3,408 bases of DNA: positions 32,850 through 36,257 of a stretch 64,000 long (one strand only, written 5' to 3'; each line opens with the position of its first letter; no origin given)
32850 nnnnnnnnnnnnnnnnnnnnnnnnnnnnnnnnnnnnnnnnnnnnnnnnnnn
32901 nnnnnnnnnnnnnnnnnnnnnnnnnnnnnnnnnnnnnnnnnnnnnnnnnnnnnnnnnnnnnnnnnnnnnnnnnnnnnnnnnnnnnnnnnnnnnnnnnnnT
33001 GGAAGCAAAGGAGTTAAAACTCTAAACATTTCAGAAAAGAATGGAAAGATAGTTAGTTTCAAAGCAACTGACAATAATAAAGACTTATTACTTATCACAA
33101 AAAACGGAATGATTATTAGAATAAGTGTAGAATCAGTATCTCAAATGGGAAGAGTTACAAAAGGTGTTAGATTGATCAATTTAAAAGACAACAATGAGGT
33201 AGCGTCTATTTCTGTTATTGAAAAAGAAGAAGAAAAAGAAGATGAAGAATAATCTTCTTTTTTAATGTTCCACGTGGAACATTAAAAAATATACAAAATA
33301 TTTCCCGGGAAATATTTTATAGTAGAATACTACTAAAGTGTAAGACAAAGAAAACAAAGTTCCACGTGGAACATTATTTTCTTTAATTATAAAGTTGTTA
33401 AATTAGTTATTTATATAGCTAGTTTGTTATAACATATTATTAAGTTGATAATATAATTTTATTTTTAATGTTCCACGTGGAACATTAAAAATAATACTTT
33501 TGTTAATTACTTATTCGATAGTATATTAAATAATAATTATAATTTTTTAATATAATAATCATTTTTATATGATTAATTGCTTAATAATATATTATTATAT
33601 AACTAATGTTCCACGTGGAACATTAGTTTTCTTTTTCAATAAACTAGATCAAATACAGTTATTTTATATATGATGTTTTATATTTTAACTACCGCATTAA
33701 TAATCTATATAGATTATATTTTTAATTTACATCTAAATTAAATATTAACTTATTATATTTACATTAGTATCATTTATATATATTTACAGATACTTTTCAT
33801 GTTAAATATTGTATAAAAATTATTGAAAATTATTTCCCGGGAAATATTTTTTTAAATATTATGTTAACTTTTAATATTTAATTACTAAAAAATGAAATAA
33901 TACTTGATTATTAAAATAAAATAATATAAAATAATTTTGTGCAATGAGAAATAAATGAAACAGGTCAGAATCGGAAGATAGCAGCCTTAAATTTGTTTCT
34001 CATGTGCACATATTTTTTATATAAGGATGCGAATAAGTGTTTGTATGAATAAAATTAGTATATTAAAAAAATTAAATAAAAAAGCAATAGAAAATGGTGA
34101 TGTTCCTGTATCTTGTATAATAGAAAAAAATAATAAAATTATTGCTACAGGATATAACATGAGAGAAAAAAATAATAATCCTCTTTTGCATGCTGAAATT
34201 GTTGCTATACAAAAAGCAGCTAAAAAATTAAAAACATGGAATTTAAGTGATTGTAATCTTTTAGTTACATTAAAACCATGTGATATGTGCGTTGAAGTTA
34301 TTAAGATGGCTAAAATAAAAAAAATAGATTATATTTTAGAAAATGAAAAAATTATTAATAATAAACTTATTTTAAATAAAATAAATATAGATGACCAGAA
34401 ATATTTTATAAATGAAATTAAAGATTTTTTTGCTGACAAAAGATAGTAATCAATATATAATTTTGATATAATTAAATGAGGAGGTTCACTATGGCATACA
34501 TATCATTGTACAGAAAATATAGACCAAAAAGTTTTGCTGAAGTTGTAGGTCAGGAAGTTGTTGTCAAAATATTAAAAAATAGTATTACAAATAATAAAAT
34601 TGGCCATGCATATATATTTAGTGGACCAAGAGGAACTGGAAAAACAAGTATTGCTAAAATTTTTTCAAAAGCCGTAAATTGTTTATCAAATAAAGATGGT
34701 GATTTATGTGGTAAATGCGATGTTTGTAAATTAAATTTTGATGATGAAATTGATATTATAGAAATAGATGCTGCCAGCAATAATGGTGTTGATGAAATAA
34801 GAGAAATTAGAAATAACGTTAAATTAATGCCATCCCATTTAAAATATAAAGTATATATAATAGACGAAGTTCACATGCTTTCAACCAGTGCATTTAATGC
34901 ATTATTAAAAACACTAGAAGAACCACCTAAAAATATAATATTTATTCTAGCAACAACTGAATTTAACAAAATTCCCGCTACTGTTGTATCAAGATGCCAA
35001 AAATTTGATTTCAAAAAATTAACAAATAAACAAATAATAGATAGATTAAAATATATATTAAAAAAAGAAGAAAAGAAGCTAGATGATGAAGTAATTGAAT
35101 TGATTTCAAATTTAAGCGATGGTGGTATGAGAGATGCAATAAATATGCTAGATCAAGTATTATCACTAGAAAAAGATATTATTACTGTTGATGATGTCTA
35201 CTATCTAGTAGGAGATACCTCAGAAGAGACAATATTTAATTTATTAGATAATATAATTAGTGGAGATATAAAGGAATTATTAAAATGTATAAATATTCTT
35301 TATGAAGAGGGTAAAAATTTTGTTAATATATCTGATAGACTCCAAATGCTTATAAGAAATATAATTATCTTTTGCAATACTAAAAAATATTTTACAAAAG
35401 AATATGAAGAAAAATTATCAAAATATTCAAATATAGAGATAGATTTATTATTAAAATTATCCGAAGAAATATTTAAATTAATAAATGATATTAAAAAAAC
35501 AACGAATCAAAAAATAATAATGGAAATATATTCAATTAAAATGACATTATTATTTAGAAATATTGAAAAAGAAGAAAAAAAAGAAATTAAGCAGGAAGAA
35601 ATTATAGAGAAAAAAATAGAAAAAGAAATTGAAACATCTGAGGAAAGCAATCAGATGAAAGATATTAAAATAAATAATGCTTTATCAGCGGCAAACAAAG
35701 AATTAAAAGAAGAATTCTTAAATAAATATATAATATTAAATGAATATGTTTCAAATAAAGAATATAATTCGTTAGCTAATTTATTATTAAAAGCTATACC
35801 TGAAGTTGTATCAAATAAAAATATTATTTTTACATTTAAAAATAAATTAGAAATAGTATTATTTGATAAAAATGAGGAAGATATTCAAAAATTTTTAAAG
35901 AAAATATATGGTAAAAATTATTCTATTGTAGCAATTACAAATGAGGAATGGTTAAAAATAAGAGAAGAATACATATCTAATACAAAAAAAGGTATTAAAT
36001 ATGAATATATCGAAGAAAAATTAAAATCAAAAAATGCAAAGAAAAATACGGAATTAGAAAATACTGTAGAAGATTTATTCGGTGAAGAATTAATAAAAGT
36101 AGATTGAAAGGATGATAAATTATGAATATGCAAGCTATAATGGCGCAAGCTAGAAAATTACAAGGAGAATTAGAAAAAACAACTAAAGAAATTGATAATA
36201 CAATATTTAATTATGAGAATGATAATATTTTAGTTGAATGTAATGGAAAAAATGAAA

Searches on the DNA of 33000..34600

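Call 59: search_rna_families(source=window, start=33000, end=34600)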
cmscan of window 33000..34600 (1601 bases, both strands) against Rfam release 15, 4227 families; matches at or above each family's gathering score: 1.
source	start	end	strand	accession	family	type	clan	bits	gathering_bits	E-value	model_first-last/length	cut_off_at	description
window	33933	34018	+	RF00169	Bacteria_small_SRP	Gene;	CL00003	59.5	40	3.7e-12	1-97/97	no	Bacterial small signal recognition particle RNA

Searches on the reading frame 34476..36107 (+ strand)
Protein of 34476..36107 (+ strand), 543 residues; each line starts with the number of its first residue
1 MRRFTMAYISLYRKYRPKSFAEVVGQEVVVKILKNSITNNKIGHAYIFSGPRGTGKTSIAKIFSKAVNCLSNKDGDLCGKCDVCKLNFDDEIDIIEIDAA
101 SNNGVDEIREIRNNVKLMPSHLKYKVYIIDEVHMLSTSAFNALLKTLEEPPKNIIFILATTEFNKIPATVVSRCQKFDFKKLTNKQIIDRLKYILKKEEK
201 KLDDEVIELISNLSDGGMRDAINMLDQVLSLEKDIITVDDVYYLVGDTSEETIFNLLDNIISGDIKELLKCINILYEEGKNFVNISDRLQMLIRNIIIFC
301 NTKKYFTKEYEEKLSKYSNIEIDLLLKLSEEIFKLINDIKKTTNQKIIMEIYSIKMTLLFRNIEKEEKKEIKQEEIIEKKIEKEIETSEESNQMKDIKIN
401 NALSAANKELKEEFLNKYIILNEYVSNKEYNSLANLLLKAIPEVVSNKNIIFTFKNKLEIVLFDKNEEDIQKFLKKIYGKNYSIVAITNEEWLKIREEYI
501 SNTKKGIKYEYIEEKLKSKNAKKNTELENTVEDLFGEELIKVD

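Call 69: search_protein_families(library=ncbifam, proteins=[window:34476-36107:+], max_evalue=1e-10)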
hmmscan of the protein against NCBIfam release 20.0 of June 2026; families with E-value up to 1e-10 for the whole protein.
window:34476-36107:+ (543 aa): 70 families (the best 25 are shown)
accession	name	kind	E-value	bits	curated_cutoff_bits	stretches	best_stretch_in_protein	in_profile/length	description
NF004046.1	PRK05563.1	equivalog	3.9e-151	504.8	400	1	7-536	1-562/567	DNA polymerase III subunit gamma/tau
TIGR02397.1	dnaX_nterm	equivalog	1.2e-129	432.6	250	1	8-356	1-354/355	DNA polymerase III subunit gamma/tau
NF004549.0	PRK05896.1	equivalog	7.5e-122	408.2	578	1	8-416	3-418/642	DNA polymerase III subunits gamma and tau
NF011510.0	PRK14948.1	equivalog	2e-114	383.7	593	1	6-414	3-418/640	DNA polymerase III subunit gamma/tau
NF011512.0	PRK14950.1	equivalog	6.4e-110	369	593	1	6-305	1-302/585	DNA polymerase III subunits gamma and tau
NF011526.0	PRK14965.1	equivalog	1.5e-107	360.8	670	1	6-382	1-382/578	DNA polymerase III subunits gamma and tau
NF011514.0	PRK14953.1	equivalog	1.5e-107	360.6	536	1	6-421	1-421/488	DNA polymerase III subunits gamma and tau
NF005942.0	PRK07994.1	equivalog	5.4e-105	352.8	613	1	6-308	1-304/655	DNA polymerase III subunit gamma/tau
NF011523.0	PRK14962.1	equivalog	4.9e-103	345.4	576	1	10-491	3-454/474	DNA polymerase III subunits gamma and tau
NF006585.0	PRK09111.1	equivalog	2.8e-97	326.8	604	1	6-292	25-317/616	DNA polymerase III subunit gamma/tau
NF004962.0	PRK06305.1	equivalog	3.1e-95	320.1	559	1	8-412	4-406/465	DNA polymerase III subunits gamma and tau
NF005173.0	PRK06647.1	equivalog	5.8e-94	316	623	1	13-515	8-515/568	DNA polymerase III subunits gamma and tau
NF011531.0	PRK14971.1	equivalog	1.9e-91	307.7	685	1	8-449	4-451/614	DNA polymerase III subunit gamma/tau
NF011524.0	PRK14963.1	equivalog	3.5e-91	307.2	601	1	10-289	3-281/647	DNA polymerase III subunits gamma and tau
NF006280.0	PRK08451.1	equivalog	1.2e-88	298.2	572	1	11-528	4-494/535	DNA polymerase III subunit gamma/tau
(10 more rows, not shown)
